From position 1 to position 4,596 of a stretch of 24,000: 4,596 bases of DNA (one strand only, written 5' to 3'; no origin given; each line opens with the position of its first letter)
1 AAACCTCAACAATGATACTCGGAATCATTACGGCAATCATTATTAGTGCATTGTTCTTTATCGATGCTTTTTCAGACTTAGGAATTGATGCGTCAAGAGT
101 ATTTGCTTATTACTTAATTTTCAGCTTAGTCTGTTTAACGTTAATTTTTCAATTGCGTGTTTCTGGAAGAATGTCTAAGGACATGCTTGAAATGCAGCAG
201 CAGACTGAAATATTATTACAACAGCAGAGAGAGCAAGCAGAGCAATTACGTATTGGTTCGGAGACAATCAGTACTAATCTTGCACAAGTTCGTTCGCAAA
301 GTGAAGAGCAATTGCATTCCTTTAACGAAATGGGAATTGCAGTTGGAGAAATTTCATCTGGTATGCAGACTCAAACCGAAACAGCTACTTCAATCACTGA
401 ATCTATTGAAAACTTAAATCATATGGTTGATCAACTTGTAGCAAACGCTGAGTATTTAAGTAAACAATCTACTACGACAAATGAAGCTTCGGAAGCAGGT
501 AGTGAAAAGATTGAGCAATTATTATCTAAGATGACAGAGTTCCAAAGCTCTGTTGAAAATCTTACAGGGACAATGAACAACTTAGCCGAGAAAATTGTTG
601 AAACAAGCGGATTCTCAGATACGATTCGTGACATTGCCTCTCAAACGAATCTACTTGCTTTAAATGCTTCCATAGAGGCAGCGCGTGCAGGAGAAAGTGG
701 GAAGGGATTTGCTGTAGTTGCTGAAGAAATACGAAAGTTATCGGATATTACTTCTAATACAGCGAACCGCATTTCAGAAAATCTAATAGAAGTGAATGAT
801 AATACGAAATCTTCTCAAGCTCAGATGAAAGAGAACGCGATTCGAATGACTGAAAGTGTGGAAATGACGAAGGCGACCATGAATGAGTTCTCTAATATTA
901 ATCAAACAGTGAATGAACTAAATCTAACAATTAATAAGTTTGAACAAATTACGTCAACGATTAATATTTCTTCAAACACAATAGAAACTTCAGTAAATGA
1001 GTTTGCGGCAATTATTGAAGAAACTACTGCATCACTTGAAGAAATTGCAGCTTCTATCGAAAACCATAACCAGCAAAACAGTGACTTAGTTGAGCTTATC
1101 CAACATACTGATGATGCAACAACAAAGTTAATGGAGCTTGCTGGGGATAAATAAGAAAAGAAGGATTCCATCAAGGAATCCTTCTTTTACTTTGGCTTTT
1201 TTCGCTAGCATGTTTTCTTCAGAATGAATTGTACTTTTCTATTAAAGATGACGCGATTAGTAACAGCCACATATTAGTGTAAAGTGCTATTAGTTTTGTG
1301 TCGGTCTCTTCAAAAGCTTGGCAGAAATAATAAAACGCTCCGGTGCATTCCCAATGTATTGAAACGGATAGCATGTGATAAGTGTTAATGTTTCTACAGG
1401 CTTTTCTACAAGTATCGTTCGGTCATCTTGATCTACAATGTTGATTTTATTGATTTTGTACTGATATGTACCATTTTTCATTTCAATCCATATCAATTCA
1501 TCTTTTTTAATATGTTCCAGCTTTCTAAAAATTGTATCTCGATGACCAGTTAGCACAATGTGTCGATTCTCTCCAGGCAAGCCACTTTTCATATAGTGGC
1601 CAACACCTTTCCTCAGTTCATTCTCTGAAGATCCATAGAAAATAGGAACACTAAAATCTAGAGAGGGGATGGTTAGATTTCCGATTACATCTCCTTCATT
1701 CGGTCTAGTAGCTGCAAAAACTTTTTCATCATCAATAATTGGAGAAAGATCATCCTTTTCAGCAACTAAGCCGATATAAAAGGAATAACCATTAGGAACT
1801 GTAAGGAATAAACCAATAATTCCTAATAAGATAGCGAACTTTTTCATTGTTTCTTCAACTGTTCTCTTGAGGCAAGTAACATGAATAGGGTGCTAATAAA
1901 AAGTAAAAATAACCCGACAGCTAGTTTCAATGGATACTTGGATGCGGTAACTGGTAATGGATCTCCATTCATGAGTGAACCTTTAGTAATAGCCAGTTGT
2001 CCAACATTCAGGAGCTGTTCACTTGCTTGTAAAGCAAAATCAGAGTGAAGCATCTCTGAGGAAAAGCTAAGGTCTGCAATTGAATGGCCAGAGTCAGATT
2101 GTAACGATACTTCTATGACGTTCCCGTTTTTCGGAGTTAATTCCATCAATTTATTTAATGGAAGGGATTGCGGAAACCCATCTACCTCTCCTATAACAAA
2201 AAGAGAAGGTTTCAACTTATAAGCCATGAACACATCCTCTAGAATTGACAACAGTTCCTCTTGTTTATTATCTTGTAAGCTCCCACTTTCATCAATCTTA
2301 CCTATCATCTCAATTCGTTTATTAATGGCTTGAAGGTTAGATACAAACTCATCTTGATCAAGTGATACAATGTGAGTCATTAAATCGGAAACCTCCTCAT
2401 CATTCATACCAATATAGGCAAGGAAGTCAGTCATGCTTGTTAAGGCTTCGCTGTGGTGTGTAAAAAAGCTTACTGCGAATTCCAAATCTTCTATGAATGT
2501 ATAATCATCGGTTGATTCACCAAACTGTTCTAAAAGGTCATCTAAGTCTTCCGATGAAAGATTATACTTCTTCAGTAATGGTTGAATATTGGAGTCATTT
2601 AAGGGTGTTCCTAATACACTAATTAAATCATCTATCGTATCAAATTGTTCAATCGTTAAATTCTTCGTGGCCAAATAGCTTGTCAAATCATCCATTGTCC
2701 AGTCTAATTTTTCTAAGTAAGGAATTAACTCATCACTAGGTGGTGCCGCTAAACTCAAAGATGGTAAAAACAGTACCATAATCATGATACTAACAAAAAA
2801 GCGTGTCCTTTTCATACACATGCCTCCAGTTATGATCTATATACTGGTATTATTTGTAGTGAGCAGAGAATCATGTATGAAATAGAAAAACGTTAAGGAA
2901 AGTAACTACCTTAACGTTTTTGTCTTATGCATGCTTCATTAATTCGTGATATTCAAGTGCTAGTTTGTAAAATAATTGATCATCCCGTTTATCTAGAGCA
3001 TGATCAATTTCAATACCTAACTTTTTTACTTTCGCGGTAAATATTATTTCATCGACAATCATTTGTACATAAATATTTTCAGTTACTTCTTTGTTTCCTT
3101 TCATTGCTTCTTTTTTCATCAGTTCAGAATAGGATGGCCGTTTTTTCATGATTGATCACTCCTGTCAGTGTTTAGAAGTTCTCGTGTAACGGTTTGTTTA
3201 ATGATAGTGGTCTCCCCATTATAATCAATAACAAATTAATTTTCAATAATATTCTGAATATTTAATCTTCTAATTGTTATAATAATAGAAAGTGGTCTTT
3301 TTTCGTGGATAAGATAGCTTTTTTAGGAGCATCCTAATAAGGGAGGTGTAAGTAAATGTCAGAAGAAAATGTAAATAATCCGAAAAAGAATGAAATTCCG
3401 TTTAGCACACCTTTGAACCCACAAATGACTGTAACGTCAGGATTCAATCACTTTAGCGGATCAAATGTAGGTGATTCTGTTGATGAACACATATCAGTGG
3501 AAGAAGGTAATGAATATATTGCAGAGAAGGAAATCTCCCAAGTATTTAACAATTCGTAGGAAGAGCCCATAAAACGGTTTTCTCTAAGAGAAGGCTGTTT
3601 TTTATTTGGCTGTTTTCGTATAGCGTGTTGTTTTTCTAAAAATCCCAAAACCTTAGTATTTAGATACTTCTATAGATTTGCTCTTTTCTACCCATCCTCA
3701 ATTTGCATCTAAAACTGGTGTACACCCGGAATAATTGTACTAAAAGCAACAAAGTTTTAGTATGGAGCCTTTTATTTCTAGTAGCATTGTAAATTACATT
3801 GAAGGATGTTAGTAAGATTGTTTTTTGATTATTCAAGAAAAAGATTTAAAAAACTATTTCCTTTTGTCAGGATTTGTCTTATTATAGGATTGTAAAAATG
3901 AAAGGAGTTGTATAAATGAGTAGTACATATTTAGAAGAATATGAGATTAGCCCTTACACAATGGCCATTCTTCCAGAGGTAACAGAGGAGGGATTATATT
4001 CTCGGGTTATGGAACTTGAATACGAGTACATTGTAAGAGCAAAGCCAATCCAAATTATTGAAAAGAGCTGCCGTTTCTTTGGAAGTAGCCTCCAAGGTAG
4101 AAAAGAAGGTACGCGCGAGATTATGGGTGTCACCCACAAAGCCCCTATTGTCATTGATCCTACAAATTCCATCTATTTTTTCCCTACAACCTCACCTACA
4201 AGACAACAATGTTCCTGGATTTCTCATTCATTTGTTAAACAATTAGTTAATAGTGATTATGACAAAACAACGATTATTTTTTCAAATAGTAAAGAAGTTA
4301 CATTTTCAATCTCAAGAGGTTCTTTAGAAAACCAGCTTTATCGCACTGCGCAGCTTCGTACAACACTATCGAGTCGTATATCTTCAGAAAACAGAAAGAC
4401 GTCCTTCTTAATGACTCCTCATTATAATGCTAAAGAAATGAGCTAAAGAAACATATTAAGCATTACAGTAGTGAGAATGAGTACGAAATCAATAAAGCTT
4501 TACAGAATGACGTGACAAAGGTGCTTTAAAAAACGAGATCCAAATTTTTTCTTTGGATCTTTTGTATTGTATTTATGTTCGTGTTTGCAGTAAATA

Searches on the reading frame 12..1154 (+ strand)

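Call 25: search_protein_families(library=pfam, proteins=[window:12-1154:+], max_evalue=0.1)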
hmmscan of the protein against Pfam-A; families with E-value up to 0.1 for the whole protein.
window:12-1154:+ (380 aa): 8 families
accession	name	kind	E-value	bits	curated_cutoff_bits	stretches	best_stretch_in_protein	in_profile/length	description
PF00015.26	MCPsignal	-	6.2e-32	111.2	34.6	1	175-334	12-171/172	Methyl-accepting chemotaxis protein (MCP) signalling domain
PF07889.17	DUF1664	-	0.0035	17.8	34.6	0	128-196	50-118/124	Protein of unknown function (DUF1664)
PF10046.14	BLOC1_2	-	0.0065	17.3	33.4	1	257-328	24-95/96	Biogenesis of lysosome-related organelles complex-1 subunit 2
PF17432.8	DUF3458_C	-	0.0072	16.2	24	1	228-283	250-305/320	Domain of unknown function (DUF3458_C) ARM repeats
PF02465.23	FliD_N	-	0.033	15.2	24.8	1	135-199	5-68/97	Flagellar hook-associated protein 2 N-terminus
PF06103.16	DUF948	-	0.04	14.5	37.2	0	124-191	20-87/89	Bacterial protein of unknown function (DUF948)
PF08181.16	DegQ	-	0.041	14.4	22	0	335-351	20-36/46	DegQ (SacQ) family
PF20186.3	DUF6549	-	0.054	13.9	27.4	0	129-223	16-110/167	Family of unknown function (DUF6549)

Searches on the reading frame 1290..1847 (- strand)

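Call 25: search_protein_families(library=pfam, proteins=[window:1290-1847:-], max_evalue=0.1)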
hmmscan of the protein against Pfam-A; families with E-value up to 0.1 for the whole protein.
window:1290-1847:- (185 aa): 1 family
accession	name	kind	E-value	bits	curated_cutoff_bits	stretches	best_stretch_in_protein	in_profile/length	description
PF04203.18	Sortase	-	9e-29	100.2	26.6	1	58-178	1-124/125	Sortase domain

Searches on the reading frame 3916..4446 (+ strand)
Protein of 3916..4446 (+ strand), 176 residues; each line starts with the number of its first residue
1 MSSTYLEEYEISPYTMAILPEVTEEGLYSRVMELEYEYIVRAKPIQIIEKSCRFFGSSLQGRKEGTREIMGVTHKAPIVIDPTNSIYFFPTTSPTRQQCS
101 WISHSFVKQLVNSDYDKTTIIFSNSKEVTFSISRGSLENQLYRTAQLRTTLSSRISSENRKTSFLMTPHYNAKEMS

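Call 25: search_protein_families(library=pfam, proteins=[window:3916-4446:+], max_evalue=0.1)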
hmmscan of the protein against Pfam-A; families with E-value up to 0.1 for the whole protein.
window:3916-4446:+ (176 aa): 1 family
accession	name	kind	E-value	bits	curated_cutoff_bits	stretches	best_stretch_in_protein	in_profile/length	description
PF06338.17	ComK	-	1e-58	197.9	22.3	1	7-155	2-151/152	ComK protein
